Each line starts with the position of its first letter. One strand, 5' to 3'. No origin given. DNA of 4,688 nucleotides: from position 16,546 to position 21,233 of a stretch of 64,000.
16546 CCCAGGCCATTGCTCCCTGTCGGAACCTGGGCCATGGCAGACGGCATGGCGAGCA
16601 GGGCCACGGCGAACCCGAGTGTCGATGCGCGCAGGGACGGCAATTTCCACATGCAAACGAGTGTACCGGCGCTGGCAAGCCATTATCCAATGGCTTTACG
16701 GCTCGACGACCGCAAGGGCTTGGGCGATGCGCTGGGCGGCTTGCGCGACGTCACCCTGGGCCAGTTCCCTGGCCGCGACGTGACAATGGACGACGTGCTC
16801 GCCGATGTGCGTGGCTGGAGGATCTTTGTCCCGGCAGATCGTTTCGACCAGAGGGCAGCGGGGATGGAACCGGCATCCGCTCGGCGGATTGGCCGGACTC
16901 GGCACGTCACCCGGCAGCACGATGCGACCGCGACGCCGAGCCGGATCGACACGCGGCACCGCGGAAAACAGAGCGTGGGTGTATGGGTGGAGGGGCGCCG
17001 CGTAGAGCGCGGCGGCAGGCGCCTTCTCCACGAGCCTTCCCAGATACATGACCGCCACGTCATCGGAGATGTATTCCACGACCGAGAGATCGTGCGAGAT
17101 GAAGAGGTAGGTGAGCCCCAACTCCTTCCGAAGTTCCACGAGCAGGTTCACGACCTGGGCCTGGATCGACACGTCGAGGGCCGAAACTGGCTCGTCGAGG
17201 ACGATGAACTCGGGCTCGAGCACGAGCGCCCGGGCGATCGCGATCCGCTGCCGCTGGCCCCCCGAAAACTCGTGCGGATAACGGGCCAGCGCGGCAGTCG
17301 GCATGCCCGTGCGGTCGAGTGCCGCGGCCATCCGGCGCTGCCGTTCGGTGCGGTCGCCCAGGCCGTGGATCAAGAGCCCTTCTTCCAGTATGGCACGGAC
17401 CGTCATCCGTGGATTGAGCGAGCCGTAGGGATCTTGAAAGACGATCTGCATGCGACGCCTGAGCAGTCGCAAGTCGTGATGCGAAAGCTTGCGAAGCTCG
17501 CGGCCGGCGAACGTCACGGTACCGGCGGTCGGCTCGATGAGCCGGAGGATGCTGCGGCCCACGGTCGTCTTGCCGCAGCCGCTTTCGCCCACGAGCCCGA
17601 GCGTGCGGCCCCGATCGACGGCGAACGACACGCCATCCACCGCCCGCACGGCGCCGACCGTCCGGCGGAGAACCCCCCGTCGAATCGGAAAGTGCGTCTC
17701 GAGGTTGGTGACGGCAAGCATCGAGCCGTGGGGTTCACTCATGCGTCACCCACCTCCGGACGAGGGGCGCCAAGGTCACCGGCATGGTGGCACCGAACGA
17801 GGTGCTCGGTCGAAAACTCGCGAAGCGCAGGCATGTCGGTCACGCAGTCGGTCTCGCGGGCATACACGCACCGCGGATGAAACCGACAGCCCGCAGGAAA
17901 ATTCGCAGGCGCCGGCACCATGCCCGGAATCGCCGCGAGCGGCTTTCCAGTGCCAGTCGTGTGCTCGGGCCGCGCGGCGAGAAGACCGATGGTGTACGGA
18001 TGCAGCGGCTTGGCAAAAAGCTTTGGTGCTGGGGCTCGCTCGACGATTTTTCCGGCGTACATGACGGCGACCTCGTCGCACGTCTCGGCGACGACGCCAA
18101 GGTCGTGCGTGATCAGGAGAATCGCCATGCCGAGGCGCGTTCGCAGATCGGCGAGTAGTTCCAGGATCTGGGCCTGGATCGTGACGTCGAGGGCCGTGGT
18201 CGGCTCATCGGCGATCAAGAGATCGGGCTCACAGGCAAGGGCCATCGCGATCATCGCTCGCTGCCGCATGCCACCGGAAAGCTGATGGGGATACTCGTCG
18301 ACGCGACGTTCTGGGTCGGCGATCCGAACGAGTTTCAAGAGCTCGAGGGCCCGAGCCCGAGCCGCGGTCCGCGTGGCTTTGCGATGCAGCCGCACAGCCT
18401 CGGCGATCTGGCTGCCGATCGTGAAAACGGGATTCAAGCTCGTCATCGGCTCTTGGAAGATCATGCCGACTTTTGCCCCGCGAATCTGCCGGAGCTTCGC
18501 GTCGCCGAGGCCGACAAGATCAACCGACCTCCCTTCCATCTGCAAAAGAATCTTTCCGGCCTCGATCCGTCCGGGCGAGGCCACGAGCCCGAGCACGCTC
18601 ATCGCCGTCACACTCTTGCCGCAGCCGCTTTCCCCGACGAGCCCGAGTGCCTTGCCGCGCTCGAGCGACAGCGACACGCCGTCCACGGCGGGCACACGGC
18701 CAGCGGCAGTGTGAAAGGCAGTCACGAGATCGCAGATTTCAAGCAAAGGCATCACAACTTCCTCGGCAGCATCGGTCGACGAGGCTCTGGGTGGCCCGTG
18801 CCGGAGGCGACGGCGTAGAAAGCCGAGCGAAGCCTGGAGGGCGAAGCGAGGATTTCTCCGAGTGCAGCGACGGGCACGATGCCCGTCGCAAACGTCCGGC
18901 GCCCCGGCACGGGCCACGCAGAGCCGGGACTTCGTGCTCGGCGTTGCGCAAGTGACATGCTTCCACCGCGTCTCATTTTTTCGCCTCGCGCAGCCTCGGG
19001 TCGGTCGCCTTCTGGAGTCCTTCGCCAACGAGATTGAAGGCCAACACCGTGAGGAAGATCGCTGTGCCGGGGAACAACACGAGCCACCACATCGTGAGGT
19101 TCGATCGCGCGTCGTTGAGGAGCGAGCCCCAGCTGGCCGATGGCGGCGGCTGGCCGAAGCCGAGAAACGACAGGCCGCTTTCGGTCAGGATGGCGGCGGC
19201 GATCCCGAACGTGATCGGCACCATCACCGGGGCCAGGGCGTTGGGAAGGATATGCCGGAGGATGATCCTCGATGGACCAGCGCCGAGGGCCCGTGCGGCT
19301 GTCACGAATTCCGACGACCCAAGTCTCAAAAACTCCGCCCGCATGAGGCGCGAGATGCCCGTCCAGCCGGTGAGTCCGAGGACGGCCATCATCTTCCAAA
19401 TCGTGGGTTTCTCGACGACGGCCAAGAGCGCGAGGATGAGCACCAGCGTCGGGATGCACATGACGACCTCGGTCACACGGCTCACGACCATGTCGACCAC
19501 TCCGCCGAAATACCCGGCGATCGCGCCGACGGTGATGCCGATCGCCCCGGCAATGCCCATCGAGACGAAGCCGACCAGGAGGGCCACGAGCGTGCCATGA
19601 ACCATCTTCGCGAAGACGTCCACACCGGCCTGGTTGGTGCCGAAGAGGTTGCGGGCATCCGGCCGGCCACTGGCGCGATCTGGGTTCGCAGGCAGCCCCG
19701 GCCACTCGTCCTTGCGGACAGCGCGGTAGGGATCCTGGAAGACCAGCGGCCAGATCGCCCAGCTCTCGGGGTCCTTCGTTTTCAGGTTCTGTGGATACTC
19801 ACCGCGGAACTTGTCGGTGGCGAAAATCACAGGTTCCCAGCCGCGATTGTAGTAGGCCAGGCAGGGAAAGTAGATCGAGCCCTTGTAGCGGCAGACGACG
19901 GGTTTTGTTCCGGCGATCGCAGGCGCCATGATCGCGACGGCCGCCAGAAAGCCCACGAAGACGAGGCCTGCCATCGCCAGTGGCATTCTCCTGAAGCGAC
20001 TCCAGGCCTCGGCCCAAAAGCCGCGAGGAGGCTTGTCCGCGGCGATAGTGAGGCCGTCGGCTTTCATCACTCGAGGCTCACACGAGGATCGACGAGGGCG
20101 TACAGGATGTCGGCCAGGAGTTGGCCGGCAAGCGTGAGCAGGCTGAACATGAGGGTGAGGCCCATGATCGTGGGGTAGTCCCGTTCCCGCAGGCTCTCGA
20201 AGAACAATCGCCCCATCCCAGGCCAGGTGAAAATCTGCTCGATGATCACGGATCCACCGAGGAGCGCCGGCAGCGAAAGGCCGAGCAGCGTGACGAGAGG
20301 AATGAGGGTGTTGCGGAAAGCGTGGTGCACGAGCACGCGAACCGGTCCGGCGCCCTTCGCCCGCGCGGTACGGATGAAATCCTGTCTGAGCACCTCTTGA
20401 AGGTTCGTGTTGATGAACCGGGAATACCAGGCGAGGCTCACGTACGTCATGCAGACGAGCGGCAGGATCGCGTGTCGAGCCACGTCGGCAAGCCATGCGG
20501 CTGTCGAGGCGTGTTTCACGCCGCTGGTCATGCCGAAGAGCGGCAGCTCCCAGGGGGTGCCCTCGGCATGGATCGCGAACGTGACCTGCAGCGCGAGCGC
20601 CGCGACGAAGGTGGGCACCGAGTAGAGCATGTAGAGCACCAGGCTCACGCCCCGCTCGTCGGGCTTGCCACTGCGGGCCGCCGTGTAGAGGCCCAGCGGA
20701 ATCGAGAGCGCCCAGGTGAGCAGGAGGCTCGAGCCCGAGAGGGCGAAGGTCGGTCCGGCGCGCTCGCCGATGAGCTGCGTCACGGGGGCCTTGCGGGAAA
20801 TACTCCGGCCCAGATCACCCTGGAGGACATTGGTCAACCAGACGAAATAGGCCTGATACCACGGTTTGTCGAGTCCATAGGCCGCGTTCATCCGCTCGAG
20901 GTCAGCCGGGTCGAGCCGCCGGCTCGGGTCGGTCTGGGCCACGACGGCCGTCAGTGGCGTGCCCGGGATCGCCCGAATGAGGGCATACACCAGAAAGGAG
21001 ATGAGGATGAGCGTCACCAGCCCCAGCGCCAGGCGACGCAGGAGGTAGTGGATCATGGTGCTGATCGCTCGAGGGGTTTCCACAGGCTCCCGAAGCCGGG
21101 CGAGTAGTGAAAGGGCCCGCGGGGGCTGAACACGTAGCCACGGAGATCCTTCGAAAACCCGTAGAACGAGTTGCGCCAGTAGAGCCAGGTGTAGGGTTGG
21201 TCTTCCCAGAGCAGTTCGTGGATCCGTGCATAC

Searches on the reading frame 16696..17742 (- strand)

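Call 33: search_protein_families(library=pfam, proteins=[window:16696-17742:-], max_evalue=0.001)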
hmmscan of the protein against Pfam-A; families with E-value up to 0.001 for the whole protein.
window:16696-17742:- (348 aa): 3 families
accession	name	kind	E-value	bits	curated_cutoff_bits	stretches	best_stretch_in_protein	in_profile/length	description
PF00005.33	ABC_tran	-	5.4e-33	114.9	25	1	36-186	2-136/137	ABC transporter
PF08352.17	oligo_HPY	-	3.4e-19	69.4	27.1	1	238-303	1-65/65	Oligopeptide/dipeptide transporter, C-terminal region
PF13304.12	AAA_21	-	3.1e-06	27.9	27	1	154-222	233-303/304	AAA domain, putative AbiEii toxin, Type IV TA system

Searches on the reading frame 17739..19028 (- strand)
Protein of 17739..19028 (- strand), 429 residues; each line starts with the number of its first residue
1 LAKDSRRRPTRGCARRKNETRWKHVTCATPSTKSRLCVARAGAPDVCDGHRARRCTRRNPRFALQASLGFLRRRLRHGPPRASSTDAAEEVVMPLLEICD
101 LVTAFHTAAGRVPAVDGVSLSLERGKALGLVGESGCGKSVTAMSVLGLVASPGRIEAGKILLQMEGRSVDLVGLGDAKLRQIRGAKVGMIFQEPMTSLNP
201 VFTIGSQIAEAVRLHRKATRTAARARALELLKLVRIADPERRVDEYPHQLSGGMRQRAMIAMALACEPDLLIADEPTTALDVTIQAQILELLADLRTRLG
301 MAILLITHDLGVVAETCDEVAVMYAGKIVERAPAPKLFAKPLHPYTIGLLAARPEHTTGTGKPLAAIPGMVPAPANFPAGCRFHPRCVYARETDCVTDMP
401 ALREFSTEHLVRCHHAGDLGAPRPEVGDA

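Call 33: search_protein_families(library=pfam, proteins=[window:17739-19028:-], max_evalue=0.001)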
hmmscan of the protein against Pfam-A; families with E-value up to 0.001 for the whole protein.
window:17739-19028:- (429 aa): 3 families
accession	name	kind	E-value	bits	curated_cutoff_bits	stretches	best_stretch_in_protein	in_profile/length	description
PF00005.33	ABC_tran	-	1.6e-28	100.4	25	1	116-278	2-137/137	ABC transporter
PF08352.17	oligo_HPY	-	7.6e-17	61.9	27.1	1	329-393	1-64/65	Oligopeptide/dipeptide transporter, C-terminal region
PF13304.12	AAA_21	-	9.2e-07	29.6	27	1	233-313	221-303/304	AAA domain, putative AbiEii toxin, Type IV TA system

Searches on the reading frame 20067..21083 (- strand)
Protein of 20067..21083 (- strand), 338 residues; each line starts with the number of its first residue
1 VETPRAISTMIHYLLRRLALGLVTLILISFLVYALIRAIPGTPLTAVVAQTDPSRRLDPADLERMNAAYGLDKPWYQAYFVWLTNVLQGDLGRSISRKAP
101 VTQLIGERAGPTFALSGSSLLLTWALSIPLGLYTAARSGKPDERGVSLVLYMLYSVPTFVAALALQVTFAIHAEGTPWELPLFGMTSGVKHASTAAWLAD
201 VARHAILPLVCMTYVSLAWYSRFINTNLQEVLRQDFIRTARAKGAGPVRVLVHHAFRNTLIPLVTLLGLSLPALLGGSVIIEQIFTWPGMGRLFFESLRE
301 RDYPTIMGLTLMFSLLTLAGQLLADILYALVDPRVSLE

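Call 33: search_protein_families(library=pfam, proteins=[window:20067-21083:-], max_evalue=0.001)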
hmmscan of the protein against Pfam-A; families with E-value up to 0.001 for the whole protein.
window:20067-21083:- (338 aa): 2 families
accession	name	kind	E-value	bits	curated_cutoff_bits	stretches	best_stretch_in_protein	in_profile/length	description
PF00528.27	BPD_transp_1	-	2.5e-39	135.3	26.4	1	128-336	2-183/184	Binding-protein-dependent transport system inner membrane component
PF19300.4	BPD_transp_1_N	-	8.4e-09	36.1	23.8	1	10-90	1-76/114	Binding-prot-dependent transport system membrane comp, N-term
